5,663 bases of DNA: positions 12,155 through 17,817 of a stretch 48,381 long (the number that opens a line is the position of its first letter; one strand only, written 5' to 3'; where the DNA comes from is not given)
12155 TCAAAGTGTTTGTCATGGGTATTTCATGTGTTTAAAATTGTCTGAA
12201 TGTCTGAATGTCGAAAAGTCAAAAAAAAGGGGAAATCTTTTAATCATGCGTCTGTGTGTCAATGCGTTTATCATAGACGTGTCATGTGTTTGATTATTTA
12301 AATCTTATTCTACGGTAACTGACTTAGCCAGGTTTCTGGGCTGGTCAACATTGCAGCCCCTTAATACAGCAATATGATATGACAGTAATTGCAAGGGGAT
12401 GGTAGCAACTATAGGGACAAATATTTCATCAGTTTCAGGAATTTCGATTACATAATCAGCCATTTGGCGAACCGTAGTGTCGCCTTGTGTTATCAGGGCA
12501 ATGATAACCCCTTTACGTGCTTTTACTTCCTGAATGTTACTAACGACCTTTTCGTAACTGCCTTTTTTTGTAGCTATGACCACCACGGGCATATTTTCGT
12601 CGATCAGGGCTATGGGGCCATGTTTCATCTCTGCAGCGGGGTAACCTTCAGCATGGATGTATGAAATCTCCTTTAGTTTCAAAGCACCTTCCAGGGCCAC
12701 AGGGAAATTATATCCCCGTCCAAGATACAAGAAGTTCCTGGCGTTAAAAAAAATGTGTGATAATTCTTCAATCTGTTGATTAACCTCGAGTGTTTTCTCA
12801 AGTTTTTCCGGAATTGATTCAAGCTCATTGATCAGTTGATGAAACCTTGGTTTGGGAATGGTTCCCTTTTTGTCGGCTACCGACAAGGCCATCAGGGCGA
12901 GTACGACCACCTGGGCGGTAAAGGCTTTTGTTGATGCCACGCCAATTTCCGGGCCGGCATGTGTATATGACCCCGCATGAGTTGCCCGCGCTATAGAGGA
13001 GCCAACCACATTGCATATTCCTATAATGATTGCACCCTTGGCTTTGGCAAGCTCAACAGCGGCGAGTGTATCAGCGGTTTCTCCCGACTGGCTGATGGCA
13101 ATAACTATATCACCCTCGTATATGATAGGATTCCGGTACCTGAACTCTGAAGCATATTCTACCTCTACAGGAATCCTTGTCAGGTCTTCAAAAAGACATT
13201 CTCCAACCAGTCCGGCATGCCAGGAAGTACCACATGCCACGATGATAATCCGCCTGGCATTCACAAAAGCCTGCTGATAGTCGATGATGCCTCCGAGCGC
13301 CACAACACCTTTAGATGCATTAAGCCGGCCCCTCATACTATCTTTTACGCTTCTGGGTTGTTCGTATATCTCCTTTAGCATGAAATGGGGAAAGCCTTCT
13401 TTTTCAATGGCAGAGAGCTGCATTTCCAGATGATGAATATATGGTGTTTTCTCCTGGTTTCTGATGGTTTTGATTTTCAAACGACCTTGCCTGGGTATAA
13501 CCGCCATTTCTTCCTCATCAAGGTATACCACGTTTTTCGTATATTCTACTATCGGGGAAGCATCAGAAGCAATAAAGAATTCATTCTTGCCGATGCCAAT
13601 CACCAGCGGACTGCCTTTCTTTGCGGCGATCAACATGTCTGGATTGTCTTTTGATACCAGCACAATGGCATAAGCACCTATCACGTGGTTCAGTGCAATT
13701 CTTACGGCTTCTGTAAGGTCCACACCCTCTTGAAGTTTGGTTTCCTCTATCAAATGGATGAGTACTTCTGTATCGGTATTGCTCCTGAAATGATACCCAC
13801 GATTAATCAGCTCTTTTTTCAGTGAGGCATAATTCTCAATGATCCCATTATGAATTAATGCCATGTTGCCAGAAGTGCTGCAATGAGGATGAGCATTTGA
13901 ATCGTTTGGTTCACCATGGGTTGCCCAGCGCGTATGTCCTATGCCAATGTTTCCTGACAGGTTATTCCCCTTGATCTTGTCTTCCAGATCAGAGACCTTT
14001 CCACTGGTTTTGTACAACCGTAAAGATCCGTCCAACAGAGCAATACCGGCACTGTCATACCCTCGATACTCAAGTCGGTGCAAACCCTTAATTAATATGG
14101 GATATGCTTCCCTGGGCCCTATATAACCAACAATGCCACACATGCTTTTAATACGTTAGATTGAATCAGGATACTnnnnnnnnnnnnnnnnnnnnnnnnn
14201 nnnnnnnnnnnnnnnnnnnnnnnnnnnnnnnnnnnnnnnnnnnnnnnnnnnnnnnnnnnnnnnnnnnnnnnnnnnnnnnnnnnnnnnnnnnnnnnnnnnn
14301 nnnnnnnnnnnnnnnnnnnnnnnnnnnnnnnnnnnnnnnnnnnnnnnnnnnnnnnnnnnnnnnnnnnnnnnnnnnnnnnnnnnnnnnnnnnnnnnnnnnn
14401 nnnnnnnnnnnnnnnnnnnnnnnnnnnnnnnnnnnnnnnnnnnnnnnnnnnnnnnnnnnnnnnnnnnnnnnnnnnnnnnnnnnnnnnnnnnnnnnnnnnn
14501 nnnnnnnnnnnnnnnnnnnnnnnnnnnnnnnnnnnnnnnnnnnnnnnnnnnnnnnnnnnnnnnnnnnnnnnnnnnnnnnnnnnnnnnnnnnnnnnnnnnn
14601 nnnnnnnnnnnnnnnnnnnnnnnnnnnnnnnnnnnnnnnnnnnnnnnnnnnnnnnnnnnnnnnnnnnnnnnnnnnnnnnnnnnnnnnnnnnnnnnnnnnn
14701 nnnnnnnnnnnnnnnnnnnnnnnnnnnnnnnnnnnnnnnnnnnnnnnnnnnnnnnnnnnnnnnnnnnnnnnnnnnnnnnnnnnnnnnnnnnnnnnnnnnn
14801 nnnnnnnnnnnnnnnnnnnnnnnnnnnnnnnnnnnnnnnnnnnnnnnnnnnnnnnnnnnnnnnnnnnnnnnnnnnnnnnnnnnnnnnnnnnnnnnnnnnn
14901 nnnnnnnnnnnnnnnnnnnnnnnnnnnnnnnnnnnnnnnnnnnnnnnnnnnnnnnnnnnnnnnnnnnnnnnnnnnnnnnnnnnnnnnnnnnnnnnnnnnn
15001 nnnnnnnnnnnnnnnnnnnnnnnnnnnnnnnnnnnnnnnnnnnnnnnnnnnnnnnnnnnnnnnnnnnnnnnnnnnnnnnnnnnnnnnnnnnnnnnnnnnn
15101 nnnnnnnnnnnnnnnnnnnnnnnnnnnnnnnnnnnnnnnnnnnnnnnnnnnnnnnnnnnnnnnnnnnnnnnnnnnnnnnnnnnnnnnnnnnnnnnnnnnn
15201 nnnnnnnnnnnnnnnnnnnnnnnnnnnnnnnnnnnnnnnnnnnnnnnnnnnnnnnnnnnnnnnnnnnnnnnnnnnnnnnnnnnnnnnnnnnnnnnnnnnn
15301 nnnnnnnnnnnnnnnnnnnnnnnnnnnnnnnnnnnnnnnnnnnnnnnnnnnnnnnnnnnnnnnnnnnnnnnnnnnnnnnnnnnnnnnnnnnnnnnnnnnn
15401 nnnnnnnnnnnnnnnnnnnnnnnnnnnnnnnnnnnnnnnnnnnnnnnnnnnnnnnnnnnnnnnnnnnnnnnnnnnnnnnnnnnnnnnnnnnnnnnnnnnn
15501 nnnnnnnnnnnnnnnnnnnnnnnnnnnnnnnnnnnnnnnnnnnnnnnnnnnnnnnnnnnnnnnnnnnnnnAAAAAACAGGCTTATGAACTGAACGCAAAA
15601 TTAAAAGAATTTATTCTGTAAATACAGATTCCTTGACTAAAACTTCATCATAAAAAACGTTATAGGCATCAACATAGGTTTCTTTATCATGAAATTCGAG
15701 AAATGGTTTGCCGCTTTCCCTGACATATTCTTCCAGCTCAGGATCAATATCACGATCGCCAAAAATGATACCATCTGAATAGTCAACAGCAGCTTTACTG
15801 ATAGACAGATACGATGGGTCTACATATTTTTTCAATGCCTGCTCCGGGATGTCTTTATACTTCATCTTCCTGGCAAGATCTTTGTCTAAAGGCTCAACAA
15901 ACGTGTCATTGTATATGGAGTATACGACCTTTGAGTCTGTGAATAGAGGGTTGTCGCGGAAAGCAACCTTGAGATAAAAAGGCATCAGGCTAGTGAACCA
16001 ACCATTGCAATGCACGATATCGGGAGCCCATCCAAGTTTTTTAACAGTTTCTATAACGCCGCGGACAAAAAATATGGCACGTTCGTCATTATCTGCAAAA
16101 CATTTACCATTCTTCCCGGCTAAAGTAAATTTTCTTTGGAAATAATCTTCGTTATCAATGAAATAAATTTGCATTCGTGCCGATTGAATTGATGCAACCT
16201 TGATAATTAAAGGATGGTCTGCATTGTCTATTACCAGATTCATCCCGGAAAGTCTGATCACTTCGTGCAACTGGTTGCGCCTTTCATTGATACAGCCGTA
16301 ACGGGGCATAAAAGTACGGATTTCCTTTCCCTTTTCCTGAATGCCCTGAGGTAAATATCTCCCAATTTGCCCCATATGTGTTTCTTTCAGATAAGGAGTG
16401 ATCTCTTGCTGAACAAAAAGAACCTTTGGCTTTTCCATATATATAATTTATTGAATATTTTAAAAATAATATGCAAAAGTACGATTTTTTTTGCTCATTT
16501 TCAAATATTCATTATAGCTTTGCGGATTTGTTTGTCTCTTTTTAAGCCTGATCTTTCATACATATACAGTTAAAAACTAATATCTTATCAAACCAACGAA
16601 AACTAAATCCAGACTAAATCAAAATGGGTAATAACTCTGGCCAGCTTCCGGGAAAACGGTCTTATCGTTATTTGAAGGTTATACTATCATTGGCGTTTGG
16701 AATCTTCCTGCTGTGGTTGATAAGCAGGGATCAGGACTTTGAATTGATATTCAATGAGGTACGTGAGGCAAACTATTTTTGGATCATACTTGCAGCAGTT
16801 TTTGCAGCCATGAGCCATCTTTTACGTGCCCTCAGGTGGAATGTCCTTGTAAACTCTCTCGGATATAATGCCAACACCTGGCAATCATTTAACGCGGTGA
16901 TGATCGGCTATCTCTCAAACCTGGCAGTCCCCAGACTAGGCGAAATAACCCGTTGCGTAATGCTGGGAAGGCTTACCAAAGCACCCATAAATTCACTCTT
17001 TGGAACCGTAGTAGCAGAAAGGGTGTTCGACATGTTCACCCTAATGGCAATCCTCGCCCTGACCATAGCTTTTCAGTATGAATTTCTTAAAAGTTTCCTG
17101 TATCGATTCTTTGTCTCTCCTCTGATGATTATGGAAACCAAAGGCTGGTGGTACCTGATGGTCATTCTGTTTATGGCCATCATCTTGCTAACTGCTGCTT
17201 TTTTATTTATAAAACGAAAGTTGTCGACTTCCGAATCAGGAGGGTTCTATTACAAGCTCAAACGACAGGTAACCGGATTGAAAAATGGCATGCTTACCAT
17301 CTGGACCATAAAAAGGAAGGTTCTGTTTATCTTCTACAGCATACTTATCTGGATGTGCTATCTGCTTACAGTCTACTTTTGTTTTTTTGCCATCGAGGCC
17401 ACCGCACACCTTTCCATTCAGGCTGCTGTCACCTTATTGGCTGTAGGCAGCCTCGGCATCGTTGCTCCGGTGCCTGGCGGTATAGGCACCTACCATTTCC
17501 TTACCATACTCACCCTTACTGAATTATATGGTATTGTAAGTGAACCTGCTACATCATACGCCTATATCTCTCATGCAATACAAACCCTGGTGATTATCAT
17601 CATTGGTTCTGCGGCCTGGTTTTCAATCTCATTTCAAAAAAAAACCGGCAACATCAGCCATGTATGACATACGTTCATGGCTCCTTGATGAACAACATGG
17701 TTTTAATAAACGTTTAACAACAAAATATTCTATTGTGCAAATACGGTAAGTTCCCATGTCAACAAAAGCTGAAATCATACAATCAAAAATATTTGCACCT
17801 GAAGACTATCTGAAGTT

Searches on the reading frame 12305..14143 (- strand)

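Call 18: search_protein_families(library=pfam, proteins=[window:12305-14143:-])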
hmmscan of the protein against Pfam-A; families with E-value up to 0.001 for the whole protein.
window:12305-14143:- (612 aa): 4 families
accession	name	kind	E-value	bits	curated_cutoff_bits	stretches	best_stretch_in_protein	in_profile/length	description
PF01380.27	SIS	-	3.6e-66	221.3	25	2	293-420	2-130/131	SIS domain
PF13522.11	GATase_6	-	1.3e-21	77.4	27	1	63-194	9-130/130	Glutamine amidotransferase domain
PF13537.11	GATase_7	-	3.4e-16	59.8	25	1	80-198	9-121/123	Glutamine amidotransferase domain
PF13580.11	SIS_2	-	3.8e-05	24.2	27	1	329-376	90-136/138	SIS domain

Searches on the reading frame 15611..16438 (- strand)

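Call 77: search_protein_families(library=pfam, proteins=[window:15611-16438:-], max_evalue=0.00001)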
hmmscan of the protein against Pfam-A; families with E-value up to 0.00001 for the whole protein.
window:15611-16438:- (275 aa): 1 family
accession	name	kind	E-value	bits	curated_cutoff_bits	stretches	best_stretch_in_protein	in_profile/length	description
PF08323.17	Glyco_transf_5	-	2.3e-47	162.1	22.7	1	5-225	1-214/239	Starch synthase catalytic domain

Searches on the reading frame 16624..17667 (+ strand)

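Call 77: search_protein_families(library=pfam, proteins=[window:16624-17667:+], max_evalue=0.00001)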
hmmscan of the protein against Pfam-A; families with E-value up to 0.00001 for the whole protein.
window:16624-17667:+ (347 aa): 1 family
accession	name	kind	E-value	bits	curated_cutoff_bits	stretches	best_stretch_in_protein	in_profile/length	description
PF03706.18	LPG_synthase_TM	-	1.6e-47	162.9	33.4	1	19-328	1-302/302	Lysylphosphatidylglycerol synthase TM region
